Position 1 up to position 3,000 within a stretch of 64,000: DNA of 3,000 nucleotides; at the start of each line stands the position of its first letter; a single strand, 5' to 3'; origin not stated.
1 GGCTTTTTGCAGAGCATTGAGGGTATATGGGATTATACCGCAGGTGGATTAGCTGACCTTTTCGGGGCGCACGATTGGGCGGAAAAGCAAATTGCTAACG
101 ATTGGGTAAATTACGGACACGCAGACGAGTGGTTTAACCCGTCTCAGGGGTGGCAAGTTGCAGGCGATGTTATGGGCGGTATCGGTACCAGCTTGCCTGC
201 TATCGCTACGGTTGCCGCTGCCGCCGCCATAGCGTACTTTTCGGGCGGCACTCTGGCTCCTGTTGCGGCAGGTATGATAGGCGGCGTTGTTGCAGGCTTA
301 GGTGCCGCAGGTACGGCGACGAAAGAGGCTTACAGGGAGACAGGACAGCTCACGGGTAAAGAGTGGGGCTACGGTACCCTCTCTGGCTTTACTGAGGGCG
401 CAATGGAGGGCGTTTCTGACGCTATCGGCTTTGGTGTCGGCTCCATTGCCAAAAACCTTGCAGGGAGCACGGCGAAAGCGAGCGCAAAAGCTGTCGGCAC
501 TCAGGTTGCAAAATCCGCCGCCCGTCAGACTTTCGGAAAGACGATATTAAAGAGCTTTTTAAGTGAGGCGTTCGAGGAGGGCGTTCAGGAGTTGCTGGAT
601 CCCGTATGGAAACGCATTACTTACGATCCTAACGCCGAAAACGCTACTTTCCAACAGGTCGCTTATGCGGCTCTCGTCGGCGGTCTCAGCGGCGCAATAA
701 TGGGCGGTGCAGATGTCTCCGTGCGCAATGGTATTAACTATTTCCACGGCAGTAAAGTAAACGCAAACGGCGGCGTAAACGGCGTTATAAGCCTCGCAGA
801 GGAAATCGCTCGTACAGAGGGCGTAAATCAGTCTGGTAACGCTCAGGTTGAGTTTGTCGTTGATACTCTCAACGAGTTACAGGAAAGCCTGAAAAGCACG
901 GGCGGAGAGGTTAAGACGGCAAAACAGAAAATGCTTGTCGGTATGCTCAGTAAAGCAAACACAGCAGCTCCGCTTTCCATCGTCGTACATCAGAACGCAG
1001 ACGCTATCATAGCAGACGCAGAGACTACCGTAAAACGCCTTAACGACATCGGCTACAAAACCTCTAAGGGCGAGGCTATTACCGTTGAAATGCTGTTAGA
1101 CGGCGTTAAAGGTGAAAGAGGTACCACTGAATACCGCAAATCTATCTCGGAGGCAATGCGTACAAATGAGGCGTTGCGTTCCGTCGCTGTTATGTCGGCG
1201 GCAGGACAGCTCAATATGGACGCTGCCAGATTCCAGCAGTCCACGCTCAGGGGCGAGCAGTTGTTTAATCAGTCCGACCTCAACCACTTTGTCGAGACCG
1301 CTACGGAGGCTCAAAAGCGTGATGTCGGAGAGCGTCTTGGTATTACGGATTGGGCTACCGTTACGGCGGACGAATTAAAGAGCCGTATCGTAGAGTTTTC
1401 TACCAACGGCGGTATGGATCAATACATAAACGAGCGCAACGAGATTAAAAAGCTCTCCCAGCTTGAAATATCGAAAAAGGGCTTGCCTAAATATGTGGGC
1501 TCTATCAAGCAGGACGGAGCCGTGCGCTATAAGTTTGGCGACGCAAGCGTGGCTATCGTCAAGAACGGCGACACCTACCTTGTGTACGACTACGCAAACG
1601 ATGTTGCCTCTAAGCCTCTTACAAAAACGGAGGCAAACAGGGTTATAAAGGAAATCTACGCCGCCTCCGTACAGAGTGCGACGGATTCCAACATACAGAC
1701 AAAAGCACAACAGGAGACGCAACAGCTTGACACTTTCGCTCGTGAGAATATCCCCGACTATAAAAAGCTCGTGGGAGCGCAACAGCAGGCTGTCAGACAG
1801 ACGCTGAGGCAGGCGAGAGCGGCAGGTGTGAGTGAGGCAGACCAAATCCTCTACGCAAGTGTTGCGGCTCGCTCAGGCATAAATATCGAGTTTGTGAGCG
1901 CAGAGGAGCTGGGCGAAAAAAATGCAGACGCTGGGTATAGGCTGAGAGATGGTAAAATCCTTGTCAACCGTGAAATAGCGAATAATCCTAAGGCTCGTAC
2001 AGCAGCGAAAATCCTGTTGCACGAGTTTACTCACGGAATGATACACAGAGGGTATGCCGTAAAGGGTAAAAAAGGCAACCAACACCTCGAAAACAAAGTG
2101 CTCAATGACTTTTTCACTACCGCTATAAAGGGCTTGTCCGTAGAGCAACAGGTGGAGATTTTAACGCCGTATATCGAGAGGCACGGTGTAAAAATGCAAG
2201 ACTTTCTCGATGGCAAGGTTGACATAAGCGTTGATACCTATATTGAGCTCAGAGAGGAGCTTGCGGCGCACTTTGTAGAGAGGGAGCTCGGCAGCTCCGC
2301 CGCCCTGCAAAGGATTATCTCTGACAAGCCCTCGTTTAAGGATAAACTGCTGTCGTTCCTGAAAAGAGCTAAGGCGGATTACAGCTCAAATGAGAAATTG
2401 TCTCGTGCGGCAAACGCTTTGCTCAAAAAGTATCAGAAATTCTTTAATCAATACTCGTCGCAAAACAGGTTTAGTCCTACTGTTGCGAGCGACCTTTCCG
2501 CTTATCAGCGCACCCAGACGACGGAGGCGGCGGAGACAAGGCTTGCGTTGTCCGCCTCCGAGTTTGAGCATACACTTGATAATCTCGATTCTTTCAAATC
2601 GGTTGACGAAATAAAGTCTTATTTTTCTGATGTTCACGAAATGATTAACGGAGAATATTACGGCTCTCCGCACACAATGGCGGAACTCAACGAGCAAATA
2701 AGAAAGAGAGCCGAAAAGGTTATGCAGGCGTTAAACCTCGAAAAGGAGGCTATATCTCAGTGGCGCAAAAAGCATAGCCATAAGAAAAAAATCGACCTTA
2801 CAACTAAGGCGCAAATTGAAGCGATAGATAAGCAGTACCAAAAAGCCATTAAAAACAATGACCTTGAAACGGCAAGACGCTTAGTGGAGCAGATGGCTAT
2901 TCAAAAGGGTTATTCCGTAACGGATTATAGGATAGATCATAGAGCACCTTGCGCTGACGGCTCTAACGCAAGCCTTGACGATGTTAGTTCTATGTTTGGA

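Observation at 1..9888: Giant (>3,290 aa) polyvalent protein with a zincin domain and effector-like modules punctuated by a recurring RYAL linker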

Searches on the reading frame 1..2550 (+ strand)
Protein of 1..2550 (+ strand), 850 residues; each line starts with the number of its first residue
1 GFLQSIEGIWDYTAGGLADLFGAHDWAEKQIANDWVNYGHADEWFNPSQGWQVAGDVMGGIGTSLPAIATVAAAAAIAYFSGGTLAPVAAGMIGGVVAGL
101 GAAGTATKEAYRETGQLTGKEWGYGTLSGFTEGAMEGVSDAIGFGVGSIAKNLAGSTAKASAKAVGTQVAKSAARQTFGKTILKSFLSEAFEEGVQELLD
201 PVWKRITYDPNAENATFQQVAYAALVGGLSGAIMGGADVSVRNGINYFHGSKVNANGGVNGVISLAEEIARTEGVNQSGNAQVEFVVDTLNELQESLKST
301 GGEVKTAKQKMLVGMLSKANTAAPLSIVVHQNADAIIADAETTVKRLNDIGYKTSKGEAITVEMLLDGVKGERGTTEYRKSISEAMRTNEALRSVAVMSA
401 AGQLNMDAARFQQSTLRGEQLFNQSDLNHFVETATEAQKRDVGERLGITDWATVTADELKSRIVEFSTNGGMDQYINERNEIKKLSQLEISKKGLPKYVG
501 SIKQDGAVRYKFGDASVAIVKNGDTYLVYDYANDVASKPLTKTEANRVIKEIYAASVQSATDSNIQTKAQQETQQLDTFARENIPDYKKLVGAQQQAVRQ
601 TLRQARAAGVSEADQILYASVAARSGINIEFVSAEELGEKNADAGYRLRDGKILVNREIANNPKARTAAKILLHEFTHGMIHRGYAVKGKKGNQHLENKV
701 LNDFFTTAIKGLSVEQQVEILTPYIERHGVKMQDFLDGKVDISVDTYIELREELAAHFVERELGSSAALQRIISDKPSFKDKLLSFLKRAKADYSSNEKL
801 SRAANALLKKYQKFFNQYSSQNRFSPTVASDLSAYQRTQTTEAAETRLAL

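Call 34: find_homologous_proteins(query=window:1-2550:+, max_evalue=0.00001)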
Query window:1-2550:+ (850 aa): 29 proteins with E <= 0.00001 among 8000 candidates.
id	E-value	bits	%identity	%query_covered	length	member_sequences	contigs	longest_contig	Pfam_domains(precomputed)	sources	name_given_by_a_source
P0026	0.0e+0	1555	84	100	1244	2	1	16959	PF18814.7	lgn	-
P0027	0.0e+0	1540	82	100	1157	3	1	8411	PF18819.7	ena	-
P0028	0.0e+0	1460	83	94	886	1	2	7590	-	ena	-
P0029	0.0e+0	1455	77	100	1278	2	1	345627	PF18814.7,PF18798.7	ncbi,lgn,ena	-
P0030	3.2e-264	897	89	55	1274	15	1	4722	PF18814.7,PF18798.7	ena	-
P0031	3.4e-213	728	44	100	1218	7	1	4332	PF18812.7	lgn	-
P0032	4.0e-213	728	46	100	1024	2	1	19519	-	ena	-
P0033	2.7e-210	719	43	100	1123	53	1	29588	PF18812.7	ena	-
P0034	1.8e-207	710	45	97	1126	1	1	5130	PF18819.7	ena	-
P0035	1.0e-204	700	45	97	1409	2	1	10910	PF18814.7,PF18760.8,PF18812.7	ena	-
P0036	3.8e-204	699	83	46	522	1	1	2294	-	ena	-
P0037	6.7e-200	685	47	85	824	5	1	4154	-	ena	-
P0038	2.8e-198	679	50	80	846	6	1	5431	-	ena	-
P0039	6.5e-197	675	44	97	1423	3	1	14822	-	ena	-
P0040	6.4e-194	665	53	72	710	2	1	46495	-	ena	-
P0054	3.6e-72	262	36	65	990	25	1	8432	-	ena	-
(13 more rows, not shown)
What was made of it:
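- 1..2550 (+): Conserved N-block (aa 1-850): Gly/Ala-rich hydrophobic region, helical region, zincin. Also found fused to other cargo in P0026-P0054 (call 34).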

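Call 35: find_encoding_contigs(protein=P0029, flank=10000, max_places=2)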
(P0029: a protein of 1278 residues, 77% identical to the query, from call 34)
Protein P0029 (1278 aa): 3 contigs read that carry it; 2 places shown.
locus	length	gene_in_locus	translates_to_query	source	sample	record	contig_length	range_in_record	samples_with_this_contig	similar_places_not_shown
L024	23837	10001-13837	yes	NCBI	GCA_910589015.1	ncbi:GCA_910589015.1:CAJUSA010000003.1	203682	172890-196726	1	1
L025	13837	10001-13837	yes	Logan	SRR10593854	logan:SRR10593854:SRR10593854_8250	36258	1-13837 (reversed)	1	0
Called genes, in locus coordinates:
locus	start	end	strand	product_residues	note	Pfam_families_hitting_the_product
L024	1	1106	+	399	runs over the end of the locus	PF01204:Trehalase, PF22422:MGH1-like_GH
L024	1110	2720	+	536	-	PF03629:SASA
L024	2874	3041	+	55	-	-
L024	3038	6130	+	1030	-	PF01841:Transglut_core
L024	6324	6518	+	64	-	PF01402:RHH_1 (weak)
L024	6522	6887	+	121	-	-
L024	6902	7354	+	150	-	-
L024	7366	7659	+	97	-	-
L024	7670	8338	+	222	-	PF09588:YqaJ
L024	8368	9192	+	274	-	PF07083:DUF1351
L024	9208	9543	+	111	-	-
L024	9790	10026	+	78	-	PF02767:DNA_pol3_beta_2 (weak)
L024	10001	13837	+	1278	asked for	PF18798:LPD3, PF18814:PBECR5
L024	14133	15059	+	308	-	PF01022:HTH_5, PF12840:HTH_20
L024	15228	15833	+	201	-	PF00657:Lipase_GDSL, PF13472:Lipase_GDSL_2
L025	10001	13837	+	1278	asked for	PF18798:LPD3, PF18814:PBECR5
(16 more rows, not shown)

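Call 41: search_solved_structures(query=A2, max_evalue=10, show_alignments=1)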
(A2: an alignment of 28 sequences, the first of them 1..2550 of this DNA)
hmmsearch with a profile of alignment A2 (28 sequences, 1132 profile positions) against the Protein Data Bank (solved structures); distinct sequences matched with E-value up to 10: 8.
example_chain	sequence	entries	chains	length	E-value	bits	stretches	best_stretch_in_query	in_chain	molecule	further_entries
2k38_A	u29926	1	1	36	0.33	12.3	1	205-229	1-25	Cupiennin-1a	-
8slm_A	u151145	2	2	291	1.1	10.6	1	705-776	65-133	Zn dependent hydrolase fused to HTH domain, IrrE ortholog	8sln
3dte_A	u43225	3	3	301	1.8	9.9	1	705-753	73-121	IrrE protein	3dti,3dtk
5hda_A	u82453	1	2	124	2.8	9.3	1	596-677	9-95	Zinc finger MYND domain-containing protein 11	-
6x6j_AX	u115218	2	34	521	2.8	9.3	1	838-1091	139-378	Cag pathogenicity island protein (Cag8)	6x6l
9lp4_A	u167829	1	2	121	2.8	9.3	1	596-677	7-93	Zinc finger MYND domain-containing protein 11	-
9vc7_A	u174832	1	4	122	3.2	9.1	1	596-677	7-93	Zinc finger MYND domain-containing protein 11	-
9f5w_A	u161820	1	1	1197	7.6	7.8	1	761-1077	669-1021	Structural maintenance of chromosomes protein 2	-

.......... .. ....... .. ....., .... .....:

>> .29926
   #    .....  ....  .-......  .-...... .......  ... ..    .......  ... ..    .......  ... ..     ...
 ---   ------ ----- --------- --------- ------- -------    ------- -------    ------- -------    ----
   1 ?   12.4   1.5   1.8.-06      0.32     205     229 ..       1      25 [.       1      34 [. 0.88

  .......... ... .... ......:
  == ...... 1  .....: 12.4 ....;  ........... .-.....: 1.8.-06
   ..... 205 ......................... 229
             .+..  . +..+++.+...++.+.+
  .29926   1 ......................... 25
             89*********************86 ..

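Call 58: predict_structure(alignment_id=A2)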
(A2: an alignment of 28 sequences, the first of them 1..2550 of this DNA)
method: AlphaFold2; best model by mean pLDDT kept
length: 850 residues; sequences in the alignment: 28
mean_pLDDT: 61.7   pTM: 0.47
mean pLDDT of the five models: 61.7, 56.6, 55.9, 52.0, 50.0
residues with pLDDT >= 90: 0; 70-90: 364; 50-70: 233; < 50: 253
segments of 3 or more residues with pLDDT < 50: 1-6, 20-23, 35-99, 132-199, 213-242, 274-277, 401-405, 558-567, 685-697, 778-780, 789-798, 823-850
pLDDT, mean of each block of 10 residues (from residue 1): 45 51 58 47 35 32 31 36 30 41 63 69 56 40 24 26 29 32 34 43 55 46 41 33 56 68 69 53 75 85 77 71 57 68 64 67 84 69 75 65 52 67 68 70 81 79 77 72 76 79 84 81 86 73 85 59 45 80 73 71 86 87 77 74 69 80 75 81 48 47 75 85 82 83 73 85 77 60 52 43 71 70 38 29 33
secondary structure, 60 per line:
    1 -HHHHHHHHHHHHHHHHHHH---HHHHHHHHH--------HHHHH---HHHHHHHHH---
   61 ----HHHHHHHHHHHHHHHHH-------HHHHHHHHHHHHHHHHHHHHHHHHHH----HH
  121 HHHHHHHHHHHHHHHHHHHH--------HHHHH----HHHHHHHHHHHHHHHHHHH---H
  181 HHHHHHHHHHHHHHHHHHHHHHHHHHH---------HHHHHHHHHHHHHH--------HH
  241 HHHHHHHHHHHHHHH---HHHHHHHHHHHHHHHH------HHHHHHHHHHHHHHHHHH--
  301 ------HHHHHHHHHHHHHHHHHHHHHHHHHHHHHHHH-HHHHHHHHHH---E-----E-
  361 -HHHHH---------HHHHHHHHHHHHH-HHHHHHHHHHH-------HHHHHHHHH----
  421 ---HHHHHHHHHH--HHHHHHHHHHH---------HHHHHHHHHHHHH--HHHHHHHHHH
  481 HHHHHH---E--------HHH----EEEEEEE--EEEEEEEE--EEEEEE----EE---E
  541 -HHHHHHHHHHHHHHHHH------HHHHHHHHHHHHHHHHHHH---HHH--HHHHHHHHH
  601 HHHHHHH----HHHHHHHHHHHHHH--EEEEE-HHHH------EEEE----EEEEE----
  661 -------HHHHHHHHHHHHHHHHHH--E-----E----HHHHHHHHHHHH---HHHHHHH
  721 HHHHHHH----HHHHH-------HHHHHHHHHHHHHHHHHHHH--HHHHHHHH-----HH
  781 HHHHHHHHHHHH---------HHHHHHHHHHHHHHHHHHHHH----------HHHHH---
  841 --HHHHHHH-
elements in order (helices of 4 or more, strands of 3 or more residues): H2-20 H24-32 H41-45 H49-57 H65-81 H89-114 H119-140 H149-153 H158-176 H180-207 H217-230 H239-255 H259-274 H281-298 H307-338 H340-349 H362-366 H376-388 H390-400 H408-416 H424-433 H436-446 H456-468 H471-486 E506-512 E515-522 E525-530 H542-558 H565-583 H592-607 H612-625 E628-632 H634-637 E644-647 E652-656 H668-685 H699-710 H714-727 H732-736 H744-763 H766-773 H779-792 H802-822 H833-837 H843-849
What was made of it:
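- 169..321 (+): TM-like Gly/Ala-rich hydrophobic segments (aa 57-107). Low AF2 confidence here (call 58).
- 1834..2289 (+): Zincin-like metallopeptidase core (aa 612-763), with HEFTH at nt 2020-2034. AF2 gives a helix, three strands, the HExxH helix and a Glu-bearing helix at pLDDT ~70-87 (call 58).
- On Zincin-like metallopeptidase (MPTase of polyvalent proteins): The AF2 model has H612-625, E628-632, E644-647, E652-656, H668-685 (HExxH) and H744-763 (Glu), at pLDDT ~70-87 (call 58).
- The N-block/cargo boundary is disordered in AF2 (aa 823-850, call 58).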

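Call 62: fold_search(model_id=the predicted structure, library=pdb)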
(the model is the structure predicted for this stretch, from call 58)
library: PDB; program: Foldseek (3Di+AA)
matches with E <= 10: 58; with E <= 0.001: 0
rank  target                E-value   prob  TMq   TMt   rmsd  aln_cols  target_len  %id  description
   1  1yqy                  1.7e-01  0.33  0.13  0.19  24.4       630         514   10  Structure of B. Anthrax Lethal factor in complex with a hydroxamate inhibitor (released 2005-05-31)
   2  6zxk_H                2.5e-01  0.23  0.12  0.14  27.4       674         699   10  Fully-loaded anthrax lethal toxin in its heptameric pre-pore state and PA7LF(2+1B) arrangement (released 2020-09-02)
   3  4pkv                  3.4e-01  0.25  0.13  0.20  24.9       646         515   11  Anthrax toxin lethal factor with bound small molecule inhibitor 16 (released 2014-11-12)
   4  1pwq_A                3.5e-01  0.20  0.13  0.15  29.8       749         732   10  Crystal structure of Anthrax Lethal Factor complexed with Thioacetyl-Tyr-Pro-Met-Amide, a metal-chelating peptidyl sma (released 2004-01-13)
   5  6zxj_H                5.1e-01  0.47  0.12  0.14  15.4       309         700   13  Fully-loaded anthrax lethal toxin in its heptameric pre-pore state, in which the third lethal factor is masked out (PA (released 2020-09-02)
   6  4pks                  5.1e-01  0.16  0.12  0.19  25.1       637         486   12  Anthrax toxin lethal factor with bound small molecule inhibitor 11 (released 2014-11-12)
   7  8u7r_A                6.0e-01  0.06  0.08  0.08  28.0       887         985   11  WT sea urchin SLC9C1 at pH 6 in presence of K+ (released 2025-03-26)
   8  6zxj_I                6.2e-01  0.18  0.13  0.15  26.8       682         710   10  Fully-loaded anthrax lethal toxin in its heptameric pre-pore state, in which the third lethal factor is masked out (PA (released 2020-09-02)
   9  8b37_A                1.2e+00  0.08  0.11  0.12  27.6       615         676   12  Crystal structure of Pyrobaculum aerophilum potassium-independent proton pumping membrane integral pyrophosphatase in  (released 2024-01-17)
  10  3ky9_B                1.5e+00  0.04  0.06  0.08  26.0       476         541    9  Autoinhibited Vav1 (released 2010-02-23)
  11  5lzr_A                1.5e+00  0.06  0.08  0.10  25.2       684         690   11  Crystal structure of Thermotoga maritima sodium pumping membrane integral pyrophosphatase in complex with tungstate an (released 2016-12-14)
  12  7pqh_B                1.7e+00  0.06  0.10  0.08  25.2       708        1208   11  Cryo-EM structure of Saccharomyces cerevisiae TOROID (TORC1 Organized in Inhibited Domains). (released 2023-01-18)
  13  3ky9_A                2.1e+00  0.04  0.07  0.09  25.7       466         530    9  Autoinhibited Vav1 (released 2010-02-23)
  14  5zcs_E                2.6e+00  0.04  0.11  0.10  25.1       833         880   11  4.9 Angstrom Cryo-EM structure of human mTOR complex 2 (released 2018-03-21)
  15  9gm7_A                2.7e+00  0.01  0.05  0.03  86.7       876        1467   12  MukBEF in a nucleotide-bound state with open neck gate (monomer) (released 2025-03-26)
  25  6kco_I                5.2e+00  0.14  0.04  0.24   8.5        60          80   18  Shuguo PWWP in complex with ssDNA (released 2020-07-01)
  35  6kco_G                7.0e+00  0.11  0.04  0.24   8.9        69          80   17  Shuguo PWWP in complex with ssDNA (released 2020-07-01)
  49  6kco_J                8.7e+00  0.10  0.04  0.23   8.5        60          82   18  Shuguo PWWP in complex with ssDNA (released 2020-07-01)
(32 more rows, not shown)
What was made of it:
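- On Zincin-like metallopeptidase (MPTase of polyvalent proteins): Foldseek gives lethal factor at E 0.17 (call 62).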

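Call 74: search_protein_families(library=ncbifam, proteins=[window:1-2550:+], max_evalue=0.01)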
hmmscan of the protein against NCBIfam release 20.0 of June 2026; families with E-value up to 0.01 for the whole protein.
window:1-2550:+ (850 aa): 0 families

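Call 75: search_protein_families(library=phrogs, proteins=[window:1-2550:+], max_evalue=0.01)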
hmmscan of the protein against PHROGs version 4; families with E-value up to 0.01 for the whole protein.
window:1-2550:+ (850 aa): 0 families

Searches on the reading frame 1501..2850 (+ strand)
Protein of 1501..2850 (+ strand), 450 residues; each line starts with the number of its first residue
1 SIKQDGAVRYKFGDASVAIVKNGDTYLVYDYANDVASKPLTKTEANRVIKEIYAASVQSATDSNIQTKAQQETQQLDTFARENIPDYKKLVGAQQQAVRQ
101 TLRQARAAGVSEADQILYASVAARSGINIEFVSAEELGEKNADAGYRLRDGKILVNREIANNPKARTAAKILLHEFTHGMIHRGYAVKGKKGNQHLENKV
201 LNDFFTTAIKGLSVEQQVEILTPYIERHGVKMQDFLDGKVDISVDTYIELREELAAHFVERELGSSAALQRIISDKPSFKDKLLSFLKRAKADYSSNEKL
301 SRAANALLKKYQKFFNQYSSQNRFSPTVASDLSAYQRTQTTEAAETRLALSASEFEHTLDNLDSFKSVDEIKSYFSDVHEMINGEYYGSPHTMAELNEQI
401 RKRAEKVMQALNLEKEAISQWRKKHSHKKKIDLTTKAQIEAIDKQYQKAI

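Call 6: search_protein_families(library=pfam, proteins=[window:1501-2850:+], max_evalue=1)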
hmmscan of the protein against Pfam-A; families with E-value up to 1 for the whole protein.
window:1501-2850:+ (450 aa): 4 families
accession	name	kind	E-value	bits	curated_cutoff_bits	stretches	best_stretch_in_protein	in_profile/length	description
PF16309.10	DUF4951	-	0.0029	18.1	27.3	0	155-216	5-64/99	Domain of unknown function (DUF4951)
PF08625.16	Utp13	-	0.043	14.2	25.9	1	200-237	90-128/140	Utp13 specific WD40 associated domain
PF14394.12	DUF4423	-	0.098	12.9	30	1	324-419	22-118/165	Domain of unknown function (DUF4423)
PF10263.15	SprT-like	-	0.22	11.8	25.6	1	135-186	27-79/108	SprT-like family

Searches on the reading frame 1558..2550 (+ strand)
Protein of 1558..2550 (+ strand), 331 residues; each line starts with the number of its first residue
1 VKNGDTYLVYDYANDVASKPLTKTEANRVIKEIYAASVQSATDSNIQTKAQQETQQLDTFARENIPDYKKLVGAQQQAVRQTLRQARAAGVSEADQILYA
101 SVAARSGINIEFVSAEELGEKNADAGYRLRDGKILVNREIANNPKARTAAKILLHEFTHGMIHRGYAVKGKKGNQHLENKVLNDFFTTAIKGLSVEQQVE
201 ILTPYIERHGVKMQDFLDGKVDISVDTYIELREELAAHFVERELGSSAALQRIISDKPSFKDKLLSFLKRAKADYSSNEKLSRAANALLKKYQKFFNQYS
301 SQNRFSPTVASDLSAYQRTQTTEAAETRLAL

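Call 32: search_solved_structures(query=A1, max_evalue=10, show_alignments=2)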
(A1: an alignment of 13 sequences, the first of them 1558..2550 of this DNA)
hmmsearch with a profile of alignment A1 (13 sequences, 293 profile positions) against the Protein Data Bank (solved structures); distinct sequences matched with E-value up to 10: 1.
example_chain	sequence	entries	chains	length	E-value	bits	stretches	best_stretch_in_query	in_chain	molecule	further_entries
5jig_A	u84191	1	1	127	0.83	12.3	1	146-182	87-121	Ubiquitin and WLM domain-containing metalloprotease SPCC1442.07c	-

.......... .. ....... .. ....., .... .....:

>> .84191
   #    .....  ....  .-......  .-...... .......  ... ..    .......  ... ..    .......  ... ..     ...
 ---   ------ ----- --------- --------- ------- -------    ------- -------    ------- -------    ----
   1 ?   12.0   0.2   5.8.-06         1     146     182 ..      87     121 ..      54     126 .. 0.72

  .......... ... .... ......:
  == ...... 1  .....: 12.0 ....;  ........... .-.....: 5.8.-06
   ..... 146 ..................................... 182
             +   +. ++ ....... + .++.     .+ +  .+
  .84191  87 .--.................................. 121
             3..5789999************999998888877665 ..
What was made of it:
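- On Zincin-like metallopeptidase (MPTase of polyvalent proteins): PDB profile hits are WLM at E 0.83 and IrrE at 1.1 (calls 32, 41).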

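Call 33: search_protein_families(library=pfam, alignment_id=A1, max_evalue=1)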
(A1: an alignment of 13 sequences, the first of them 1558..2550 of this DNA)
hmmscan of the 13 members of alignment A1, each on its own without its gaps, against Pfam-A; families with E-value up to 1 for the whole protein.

A. member 1, window:1558-2550:+ (331 aa): 3 families
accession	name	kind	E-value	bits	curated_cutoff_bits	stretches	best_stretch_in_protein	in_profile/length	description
PF08625.16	Utp13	-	0.016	15.6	25.9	1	180-218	103-128/140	Utp13 specific WD40 associated domain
PF16309.10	DUF4951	-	0.031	14.8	27.3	0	136-197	5-64/99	Domain of unknown function (DUF4951)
PF10263.15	SprT-like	-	0.11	12.8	25.6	1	116-167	27-79/108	SprT-like family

B. families by the number of members that match (of 13 scanned): 24 families
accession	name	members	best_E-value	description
PF20573.4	DUF6782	8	7.6e-05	Putative metallopeptidase family (DUF6782)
PF06114.19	Peptidase_M78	8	0.00015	IrrE N-terminal-like domain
PF14891.12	Peptidase_M91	8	0.012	Effector protein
PF13699.11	eCIS_core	8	0.014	eCIS core domain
PF20892.2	SidC_lipid-bd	7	0.021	SidC, lipid-binding domain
PF06167.18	Peptidase_M90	5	0.09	Glucose-regulated metallo-peptidase M90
PF08625.16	Utp13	4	0.016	Utp13 specific WD40 associated domain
PF18977.5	DUF5713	4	0.33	Family of unknown function (DUF5713)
PF18842.6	LPD26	3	0.0056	Large polyvalent protein associated domain 26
PF16309.10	DUF4951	2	0.031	Domain of unknown function (DUF4951)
PF10263.15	SprT-like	2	0.11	SprT-like family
PF17932.6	TetR_C_24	2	0.68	Tetracyclin repressor-like, C-terminal domain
PF08559.15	Cut8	1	0.01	Cut8, nuclear proteasome tether protein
PF03242.18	LEA_3a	1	0.045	Late embryogenesis abundant protein (LEA_3a subfamily)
PF17941.7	PP_kinase_C_1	1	0.094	Polyphosphate kinase C-terminal domain 1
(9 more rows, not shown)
